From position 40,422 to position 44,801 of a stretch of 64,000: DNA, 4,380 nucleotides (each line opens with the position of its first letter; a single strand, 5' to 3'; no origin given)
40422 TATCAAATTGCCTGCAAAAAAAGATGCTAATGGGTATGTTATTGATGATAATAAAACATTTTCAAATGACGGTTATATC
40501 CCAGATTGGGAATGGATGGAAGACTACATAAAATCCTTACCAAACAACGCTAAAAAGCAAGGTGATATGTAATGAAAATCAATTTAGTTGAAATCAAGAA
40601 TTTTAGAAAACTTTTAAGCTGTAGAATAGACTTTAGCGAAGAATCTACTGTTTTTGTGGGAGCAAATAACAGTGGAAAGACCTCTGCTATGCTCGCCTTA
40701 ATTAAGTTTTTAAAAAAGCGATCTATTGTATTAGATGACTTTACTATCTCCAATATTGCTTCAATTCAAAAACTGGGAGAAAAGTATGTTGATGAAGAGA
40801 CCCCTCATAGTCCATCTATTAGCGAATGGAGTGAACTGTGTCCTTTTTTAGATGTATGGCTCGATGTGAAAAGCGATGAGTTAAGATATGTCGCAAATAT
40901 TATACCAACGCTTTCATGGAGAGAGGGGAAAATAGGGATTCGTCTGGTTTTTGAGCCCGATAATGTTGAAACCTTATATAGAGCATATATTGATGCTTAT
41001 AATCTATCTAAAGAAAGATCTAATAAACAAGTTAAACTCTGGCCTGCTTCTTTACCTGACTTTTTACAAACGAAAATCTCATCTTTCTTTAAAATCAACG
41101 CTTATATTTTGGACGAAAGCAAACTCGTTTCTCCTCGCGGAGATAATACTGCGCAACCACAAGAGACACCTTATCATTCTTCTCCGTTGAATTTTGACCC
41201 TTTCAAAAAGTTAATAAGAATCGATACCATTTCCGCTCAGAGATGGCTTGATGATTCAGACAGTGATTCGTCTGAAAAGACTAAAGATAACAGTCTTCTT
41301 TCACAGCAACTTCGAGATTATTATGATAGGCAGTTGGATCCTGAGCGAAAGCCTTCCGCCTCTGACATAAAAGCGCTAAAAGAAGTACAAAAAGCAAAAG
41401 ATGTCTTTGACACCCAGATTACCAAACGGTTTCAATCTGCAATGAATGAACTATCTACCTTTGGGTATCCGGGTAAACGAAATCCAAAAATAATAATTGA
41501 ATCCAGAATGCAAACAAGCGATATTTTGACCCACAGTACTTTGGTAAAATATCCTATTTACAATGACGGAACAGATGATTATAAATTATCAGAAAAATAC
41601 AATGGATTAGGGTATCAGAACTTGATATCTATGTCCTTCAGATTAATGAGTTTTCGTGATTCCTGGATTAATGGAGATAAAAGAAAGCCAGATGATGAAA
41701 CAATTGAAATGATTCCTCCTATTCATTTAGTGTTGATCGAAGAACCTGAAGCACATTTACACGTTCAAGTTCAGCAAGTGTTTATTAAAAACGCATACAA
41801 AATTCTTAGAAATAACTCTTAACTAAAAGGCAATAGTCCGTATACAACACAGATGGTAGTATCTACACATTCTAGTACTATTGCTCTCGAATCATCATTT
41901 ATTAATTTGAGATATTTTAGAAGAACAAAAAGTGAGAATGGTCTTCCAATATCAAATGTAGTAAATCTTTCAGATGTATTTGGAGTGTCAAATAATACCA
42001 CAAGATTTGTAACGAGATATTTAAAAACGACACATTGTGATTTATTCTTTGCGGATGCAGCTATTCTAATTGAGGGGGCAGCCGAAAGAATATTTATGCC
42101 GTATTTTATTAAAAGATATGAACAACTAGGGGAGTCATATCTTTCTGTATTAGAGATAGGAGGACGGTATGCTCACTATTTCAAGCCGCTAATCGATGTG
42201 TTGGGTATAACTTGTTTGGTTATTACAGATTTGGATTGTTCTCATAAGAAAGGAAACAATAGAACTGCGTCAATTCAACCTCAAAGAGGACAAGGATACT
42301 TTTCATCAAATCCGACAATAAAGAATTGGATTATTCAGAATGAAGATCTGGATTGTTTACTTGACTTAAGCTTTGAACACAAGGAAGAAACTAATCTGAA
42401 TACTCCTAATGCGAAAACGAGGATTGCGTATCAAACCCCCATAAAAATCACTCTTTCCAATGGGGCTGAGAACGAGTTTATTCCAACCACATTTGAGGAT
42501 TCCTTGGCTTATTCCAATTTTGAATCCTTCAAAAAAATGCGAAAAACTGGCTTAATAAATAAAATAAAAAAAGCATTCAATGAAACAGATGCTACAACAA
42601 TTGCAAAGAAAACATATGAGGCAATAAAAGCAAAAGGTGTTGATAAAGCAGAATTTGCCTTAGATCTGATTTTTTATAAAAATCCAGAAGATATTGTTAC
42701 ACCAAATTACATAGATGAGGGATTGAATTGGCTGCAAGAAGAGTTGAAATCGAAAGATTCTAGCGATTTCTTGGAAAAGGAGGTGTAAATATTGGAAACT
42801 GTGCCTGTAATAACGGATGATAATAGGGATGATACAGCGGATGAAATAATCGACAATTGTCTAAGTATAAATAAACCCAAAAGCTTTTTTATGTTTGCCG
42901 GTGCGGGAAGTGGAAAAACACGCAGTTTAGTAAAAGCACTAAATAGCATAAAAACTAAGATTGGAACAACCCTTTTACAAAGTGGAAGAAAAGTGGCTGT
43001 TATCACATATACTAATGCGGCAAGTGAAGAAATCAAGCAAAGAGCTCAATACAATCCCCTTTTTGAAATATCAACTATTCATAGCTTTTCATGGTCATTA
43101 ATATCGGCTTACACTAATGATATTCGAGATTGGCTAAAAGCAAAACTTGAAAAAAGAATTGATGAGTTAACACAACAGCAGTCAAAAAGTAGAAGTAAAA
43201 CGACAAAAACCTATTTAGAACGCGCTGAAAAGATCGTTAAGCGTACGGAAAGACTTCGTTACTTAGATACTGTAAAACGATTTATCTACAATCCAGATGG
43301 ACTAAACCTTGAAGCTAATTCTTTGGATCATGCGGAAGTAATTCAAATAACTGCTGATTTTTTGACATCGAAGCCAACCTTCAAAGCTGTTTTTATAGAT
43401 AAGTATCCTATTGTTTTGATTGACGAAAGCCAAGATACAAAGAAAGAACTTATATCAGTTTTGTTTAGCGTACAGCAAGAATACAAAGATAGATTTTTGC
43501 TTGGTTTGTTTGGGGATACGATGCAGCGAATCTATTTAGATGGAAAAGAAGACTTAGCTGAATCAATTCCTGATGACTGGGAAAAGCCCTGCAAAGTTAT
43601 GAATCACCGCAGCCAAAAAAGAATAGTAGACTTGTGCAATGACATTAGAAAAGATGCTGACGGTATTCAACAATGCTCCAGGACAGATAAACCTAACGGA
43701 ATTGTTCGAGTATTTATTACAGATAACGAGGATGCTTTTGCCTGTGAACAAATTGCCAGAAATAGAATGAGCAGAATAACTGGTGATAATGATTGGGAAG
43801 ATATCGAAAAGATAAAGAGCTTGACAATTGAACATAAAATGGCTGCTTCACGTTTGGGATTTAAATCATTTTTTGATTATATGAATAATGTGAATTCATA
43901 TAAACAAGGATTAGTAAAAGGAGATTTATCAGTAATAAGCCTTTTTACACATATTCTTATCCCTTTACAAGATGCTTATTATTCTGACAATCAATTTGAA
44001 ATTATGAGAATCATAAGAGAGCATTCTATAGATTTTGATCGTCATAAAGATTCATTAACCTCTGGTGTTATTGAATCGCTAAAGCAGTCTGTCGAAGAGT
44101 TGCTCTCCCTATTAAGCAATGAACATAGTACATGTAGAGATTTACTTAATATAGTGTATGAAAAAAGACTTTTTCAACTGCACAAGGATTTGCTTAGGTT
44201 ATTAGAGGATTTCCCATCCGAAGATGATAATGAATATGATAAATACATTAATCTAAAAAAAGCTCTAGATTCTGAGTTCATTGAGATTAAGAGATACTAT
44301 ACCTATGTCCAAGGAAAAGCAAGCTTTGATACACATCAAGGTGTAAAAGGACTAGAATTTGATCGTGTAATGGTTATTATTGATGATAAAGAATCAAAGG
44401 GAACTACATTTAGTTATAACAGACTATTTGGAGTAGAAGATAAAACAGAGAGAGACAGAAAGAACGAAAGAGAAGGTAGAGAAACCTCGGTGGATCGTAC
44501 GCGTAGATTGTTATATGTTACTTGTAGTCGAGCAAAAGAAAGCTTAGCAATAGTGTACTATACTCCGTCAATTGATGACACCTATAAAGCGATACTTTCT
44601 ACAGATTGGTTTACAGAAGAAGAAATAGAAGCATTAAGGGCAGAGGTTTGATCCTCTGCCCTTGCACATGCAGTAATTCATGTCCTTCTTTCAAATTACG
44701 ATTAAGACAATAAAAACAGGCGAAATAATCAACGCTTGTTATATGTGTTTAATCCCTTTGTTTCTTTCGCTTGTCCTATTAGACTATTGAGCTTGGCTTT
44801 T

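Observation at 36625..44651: Gap-free five-gene same-strand array: AbiEi-AbiEii, type IIG-like RM, OLD nuclease, UvrD helicase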

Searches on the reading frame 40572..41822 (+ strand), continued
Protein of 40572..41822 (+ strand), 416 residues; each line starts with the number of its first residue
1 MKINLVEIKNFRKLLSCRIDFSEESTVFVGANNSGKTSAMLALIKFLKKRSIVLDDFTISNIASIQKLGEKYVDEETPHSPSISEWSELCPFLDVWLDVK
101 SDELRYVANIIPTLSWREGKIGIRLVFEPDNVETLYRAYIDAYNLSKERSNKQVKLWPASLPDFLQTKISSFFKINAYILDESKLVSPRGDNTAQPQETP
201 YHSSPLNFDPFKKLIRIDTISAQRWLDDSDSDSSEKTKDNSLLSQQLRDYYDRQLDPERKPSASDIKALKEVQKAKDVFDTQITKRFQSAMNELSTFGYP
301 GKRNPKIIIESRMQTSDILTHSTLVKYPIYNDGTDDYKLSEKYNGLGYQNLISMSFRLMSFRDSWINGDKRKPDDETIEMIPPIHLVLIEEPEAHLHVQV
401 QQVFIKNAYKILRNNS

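Call 38: find_encoding_contigs(protein=P0084, flank=7000, max_places=2)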
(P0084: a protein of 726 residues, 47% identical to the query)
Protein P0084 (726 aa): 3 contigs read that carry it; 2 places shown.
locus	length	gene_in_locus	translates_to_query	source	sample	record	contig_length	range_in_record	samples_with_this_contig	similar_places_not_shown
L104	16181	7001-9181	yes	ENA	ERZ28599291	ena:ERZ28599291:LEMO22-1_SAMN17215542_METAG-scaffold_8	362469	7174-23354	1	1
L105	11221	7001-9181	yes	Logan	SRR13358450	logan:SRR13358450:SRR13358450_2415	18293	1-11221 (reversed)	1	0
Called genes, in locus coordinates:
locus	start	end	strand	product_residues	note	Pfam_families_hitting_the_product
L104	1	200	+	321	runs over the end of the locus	PF00005:ABC_tran, PF13304:AAA_21 (faint), PF08352:oligo_HPY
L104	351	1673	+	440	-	PF02638:GHL10 (weak), PF13200:DUF4015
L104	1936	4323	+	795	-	PF00317:Ribonuc_red_lgN, PF02867:Ribonuc_red_lgC, PF12637:TSCPD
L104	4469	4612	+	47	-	-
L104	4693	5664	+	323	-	PF00929:RNase_T, PF01612:DNA_pol_A_exo1 (faint), PF00533:BRCT (weak)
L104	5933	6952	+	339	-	PF28530:DUF8426, PF04471:Mrr_cat, PF22722:NA-iREase1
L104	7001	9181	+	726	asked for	PF13175:AAA_15, PF13476:AAA_23, PF13304:AAA_21 (faint), PF20469:OLD-like_TOPRIM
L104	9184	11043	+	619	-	PF00580:UvrD-helicase, PF01443:Viral_helicase1 (faint), PF13245:AAA_19, PF00580:UvrD-helicase (weak), PF13361:UvrD_C (weak)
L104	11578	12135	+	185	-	-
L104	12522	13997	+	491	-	-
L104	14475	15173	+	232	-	PF05430:Methyltransf_30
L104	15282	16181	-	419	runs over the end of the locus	PF00668:Condensation (faint)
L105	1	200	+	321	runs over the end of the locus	PF00005:ABC_tran, PF13304:AAA_21 (faint), PF08352:oligo_HPY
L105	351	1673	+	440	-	PF02638:GHL10 (weak), PF13200:DUF4015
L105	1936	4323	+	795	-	PF00317:Ribonuc_red_lgN, PF02867:Ribonuc_red_lgC, PF12637:TSCPD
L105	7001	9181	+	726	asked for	PF13175:AAA_15, PF13476:AAA_23, PF13304:AAA_21 (faint), PF20469:OLD-like_TOPRIM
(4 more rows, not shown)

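Call 39: find_encoding_contigs(protein=P0096, flank=7000, max_places=2)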
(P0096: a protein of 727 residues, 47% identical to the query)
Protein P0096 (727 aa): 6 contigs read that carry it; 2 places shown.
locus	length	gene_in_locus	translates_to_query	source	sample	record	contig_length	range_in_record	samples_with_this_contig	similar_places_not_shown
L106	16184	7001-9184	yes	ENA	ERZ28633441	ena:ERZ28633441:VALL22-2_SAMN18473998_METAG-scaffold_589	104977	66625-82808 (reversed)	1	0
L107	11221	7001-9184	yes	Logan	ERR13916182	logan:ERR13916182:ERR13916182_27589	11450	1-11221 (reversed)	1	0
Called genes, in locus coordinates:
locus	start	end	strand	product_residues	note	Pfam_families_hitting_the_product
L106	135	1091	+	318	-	PF00004:AAA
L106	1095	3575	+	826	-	PF00082:Peptidase_S8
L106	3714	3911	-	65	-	-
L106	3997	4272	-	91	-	-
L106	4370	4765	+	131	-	-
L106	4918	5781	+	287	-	PF01661:Macro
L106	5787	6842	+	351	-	PF14487:DarT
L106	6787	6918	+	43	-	-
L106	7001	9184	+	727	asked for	PF02463:SMC_N (weak), PF13175:AAA_15, PF13476:AAA_23, PF13304:AAA_21 (faint), PF20469:OLD-like_TOPRIM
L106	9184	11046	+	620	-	PF13361:UvrD_C (faint), PF00580:UvrD-helicase, PF01443:Viral_helicase1 (faint), PF13245:AAA_19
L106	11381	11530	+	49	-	-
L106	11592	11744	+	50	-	-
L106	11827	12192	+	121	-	PF13730:HTH_36 (weak)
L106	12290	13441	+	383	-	PF13651:EcoRI_methylase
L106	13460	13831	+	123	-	-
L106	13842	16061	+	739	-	-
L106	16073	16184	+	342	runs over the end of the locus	-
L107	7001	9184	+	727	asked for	PF02463:SMC_N (weak), PF13175:AAA_15, PF13476:AAA_23, PF13304:AAA_21 (faint), PF20469:OLD-like_TOPRIM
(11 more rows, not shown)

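Call 59: find_encoding_contigs(protein=P0065, flank=8000, max_places=2)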
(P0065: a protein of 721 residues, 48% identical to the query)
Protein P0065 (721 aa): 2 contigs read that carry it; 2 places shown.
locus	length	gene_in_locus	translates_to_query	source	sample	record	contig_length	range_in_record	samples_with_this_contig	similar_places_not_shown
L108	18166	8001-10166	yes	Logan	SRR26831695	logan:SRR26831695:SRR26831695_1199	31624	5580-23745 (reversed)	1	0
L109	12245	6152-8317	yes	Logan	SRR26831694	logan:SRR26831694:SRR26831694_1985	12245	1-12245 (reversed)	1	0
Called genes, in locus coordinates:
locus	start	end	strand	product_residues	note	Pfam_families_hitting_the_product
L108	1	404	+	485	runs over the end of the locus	PF02534:T4SS-DNA_transf, PF10412:TrwB_AAD_bind, PF12696:TraG-D_C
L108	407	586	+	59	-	-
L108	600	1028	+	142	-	-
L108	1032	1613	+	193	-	PF03432:Relaxase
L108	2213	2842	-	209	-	-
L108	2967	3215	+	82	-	PF13443:HTH_26 (weak)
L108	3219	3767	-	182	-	-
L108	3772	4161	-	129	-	PF13560:HTH_31 (weak), PF01381:HTH_3, PF12844:HTH_19, PF13443:HTH_26 (weak)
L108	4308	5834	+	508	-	PF27228:MTBMA_p00010_2nd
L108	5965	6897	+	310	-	PF02899:Phage_int_SAM_1 (faint), PF00589:Phage_integrase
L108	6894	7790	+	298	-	PF02899:Phage_int_SAM_1 (weak), PF13495:Phage_int_SAM_4, PF00589:Phage_integrase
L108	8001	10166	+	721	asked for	PF11398:DUF2813 (faint), PF13175:AAA_15, PF13476:AAA_23, PF13304:AAA_21 (weak), PF20469:OLD-like_TOPRIM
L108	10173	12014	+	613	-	PF00580:UvrD-helicase, PF13086:AAA_11 (faint), PF13245:AAA_19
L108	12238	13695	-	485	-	-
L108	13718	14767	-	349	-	PF14280:DUF4365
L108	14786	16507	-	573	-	-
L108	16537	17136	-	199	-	PF02661:Fic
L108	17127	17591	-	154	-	-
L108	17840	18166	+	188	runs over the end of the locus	PF00326:Peptidase_S9, PF02129:Peptidase_S15 (faint), PF01738:DLH (faint), PF20434:BD-FAE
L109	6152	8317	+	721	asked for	PF11398:DUF2813 (faint), PF13175:AAA_15, PF13476:AAA_23, PF13304:AAA_21 (weak), PF20469:OLD-like_TOPRIM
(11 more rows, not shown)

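Call 65: search_protein_families(library=padloc, proteins=[L088:2368-3444:+], max_evalue=0.001)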
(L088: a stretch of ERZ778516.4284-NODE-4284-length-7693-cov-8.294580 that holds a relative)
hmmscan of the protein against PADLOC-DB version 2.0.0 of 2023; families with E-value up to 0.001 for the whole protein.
L088:2368-3444:+ (359 aa): 2 families
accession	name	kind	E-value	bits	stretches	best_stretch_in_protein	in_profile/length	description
PDLC03591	Specificity_II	-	1.6e-18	64.9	2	18-172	178-331/341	Type II specificity subunit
PDLC03593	Specificity_II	-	3e-05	21.1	0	184-306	7-127/405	Type II specificity subunit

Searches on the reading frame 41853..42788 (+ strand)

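Call 3: search_protein_families(library=pfam, proteins=[window:41853-42788:+], max_evalue=0.01)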
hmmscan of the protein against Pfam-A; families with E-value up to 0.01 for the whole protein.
window:41853-42788:+ (311 aa): 1 family
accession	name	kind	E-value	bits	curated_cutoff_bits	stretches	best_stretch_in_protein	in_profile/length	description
PF20469.4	OLD-like_TOPRIM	-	1e-17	64.9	23.2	1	65-128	1-67/67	Overcoming lysogenization defect protein-like, TOPRIM domain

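Call 4: search_protein_families(library=padloc, proteins=[window:41853-42788:+], max_evalue=0.01)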
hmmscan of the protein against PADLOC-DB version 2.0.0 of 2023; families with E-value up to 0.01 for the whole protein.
window:41853-42788:+ (311 aa): 38 families (the best 25 are shown)
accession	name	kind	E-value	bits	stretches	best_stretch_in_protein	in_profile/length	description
PDLC00093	GajA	-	4e-108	361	1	1-305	426-729/736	AAA ATPase domain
PDLC00095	GajA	-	1e-103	346.4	1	1-305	437-740/752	AAA ATPase domain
PDLC00068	GajA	-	7.7e-90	300.3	2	1-133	206-338/545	AAA ATPase domain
PDLC00063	GajA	-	1.1e-66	223.8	1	1-301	390-666/679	AAA ATPase domain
PDLC00065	GajA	-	1.5e-61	207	1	1-299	377-668/670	AAA ATPase domain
PDLC00088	GajA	-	2.2e-61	206.7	1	1-296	78-371/372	AAA ATPase domain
PDLC00079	GajA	-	1.5e-44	150.9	1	2-296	392-701/702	AAA ATPase domain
PDLC00076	GajA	-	9.1e-30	101.7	2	1-167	380-539/700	AAA ATPase domain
PDLC00082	GajA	-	4.5e-28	96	1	2-295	409-693/694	AAA ATPase domain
PDLC00091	GajA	-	1.3e-22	78.4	1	2-296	333-621/627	AAA ATPase domain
PDLC00096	GajA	-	6.1e-20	69.5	1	2-301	328-619/630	AAA ATPase domain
PDLC00069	GajA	-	4.8e-19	66.2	1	2-296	372-685/687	AAA ATPase domain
PDLC00064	GajA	-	8.6e-18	62.5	1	2-296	164-458/464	AAA ATPase domain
PDLC00080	GajA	-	3.9e-17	60.2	1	2-272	328-585/622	AAA ATPase domain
PDLC00070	GajA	-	2.4e-16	57.5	1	1-296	327-593/596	AAA ATPase domain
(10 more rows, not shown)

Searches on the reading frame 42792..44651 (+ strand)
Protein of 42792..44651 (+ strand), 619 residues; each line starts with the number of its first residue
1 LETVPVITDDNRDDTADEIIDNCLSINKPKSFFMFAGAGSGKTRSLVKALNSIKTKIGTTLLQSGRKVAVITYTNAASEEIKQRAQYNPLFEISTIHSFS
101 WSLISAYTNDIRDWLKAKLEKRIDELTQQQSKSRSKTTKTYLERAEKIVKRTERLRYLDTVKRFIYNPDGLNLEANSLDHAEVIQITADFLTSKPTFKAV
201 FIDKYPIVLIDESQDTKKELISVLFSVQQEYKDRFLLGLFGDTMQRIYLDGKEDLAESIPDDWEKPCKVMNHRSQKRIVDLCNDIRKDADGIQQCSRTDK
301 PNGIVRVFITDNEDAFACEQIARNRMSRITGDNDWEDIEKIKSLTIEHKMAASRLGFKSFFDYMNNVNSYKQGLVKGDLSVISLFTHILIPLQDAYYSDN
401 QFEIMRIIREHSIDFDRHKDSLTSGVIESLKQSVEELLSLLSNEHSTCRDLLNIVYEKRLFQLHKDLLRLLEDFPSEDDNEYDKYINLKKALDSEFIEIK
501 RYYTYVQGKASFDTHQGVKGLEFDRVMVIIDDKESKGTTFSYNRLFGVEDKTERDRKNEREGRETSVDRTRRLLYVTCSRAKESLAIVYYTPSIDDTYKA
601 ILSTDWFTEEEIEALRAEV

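Call 3: search_protein_families(library=pfam, proteins=[window:42792-44651:+], max_evalue=0.01)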
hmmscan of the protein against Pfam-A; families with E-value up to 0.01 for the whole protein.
window:42792-44651:+ (619 aa): 5 families
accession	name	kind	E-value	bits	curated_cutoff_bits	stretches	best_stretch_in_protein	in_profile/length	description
PF00580.27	UvrD-helicase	-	5.7e-19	69.3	23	1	31-248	15-253/271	UvrD/REP helicase N-terminal domain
PF13245.12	AAA_19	-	1.1e-12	48.7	25.1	1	29-248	11-131/134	AAA domain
PF13361.12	UvrD_C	-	6.3e-08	32.9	25.6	1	517-590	294-348/350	UvrD-like helicase C-terminal domain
PF13538.12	UvrD_C_2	-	0.00028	21.1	27.4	0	569-588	33-52/52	UvrD-like helicase C-terminal domain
PF01443.25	Viral_helicase1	-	0.00035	20.9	21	0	37-67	6-22/228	Viral superfamily 1 RNA helicase core domain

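Call 4: search_protein_families(library=padloc, proteins=[window:42792-44651:+], max_evalue=0.01)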
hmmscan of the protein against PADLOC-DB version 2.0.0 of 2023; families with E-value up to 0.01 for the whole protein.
window:42792-44651:+ (619 aa): 42 families (the best 25 are shown)
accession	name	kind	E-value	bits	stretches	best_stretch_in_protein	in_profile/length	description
PDLC00111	GajB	-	2.5e-230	764.4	1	8-615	4-624/625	UrvD helicase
PDLC00143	GajB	-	2.8e-203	675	1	10-614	6-629/632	UrvD helicase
PDLC00135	GajB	-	3.4e-93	311.6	2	17-366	10-336/603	UrvD helicase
PDLC00113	GajB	-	3.9e-85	284.5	1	15-616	15-577/579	UrvD helicase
PDLC00128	GajB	-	2.8e-79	265.6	2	165-592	224-664/685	UrvD helicase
PDLC00137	GajB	-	2.9e-59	199.5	2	173-593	237-667/679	UrvD helicase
PDLC00125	GajB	-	6.8e-47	158.6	3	164-455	187-481/669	UrvD helicase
PDLC00109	GajB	-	8.8e-43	144.6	1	32-534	9-489/647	UrvD helicase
PDLC00115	GajB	-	6.4e-38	128.8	2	173-365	42-237/537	UrvD helicase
PDLC00127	GajB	-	4.6e-31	106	2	26-307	17-310/594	UrvD helicase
PDLC00119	GajB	-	5.5e-31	106.1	2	22-157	8-142/565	UrvD helicase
PDLC03802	RTasHel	-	7.2e-29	99.1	2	31-311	20-291/675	DRT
PDLC00117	GajB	-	8.5e-23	78.7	2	28-313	26-327/604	UrvD helicase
PDLC00107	GajB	-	1.5e-22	78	1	28-591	27-558/587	UrvD helicase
PDLC00130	GajB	-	2.9e-20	70.1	2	25-108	11-97/589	UrvD helicase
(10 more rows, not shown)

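Call 40: search_protein_families(library=ncbifam, proteins=[window:42792-44648:+], max_evalue=0.01)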
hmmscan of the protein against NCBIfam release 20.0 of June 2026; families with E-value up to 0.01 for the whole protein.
window:42792-44648:+ (619 aa): 7 families
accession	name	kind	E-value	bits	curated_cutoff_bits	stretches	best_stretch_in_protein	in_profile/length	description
TIGR01073.1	pcrA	equivalog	8.3e-12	44.3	911.2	1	33-304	21-312/725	DNA helicase PcrA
TIGR00609.1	recB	equivalog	2.2e-11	42.6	696.05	2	177-255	342-421/1175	exodeoxyribonuclease V subunit beta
NF008743.0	PRK11773.1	equivalog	2.7e-11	42.6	965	1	30-248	23-254/720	DNA helicase II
TIGR01074.1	rep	equivalog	1.5e-10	40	951.45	2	33-290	18-294/668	DNA helicase Rep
TIGR01075.1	uvrD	equivalog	1.3e-09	36.9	1144.45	1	29-221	17-225/715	DNA helicase II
NF008276.0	PRK11054.1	equivalog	4e-05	22.3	543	0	27-101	207-280/684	DNA helicase IV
TIGR02784.1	addA_alphas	equivalog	0.00011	20.7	860.75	0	550-591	830-871/1138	double-strand break repair helicase AddA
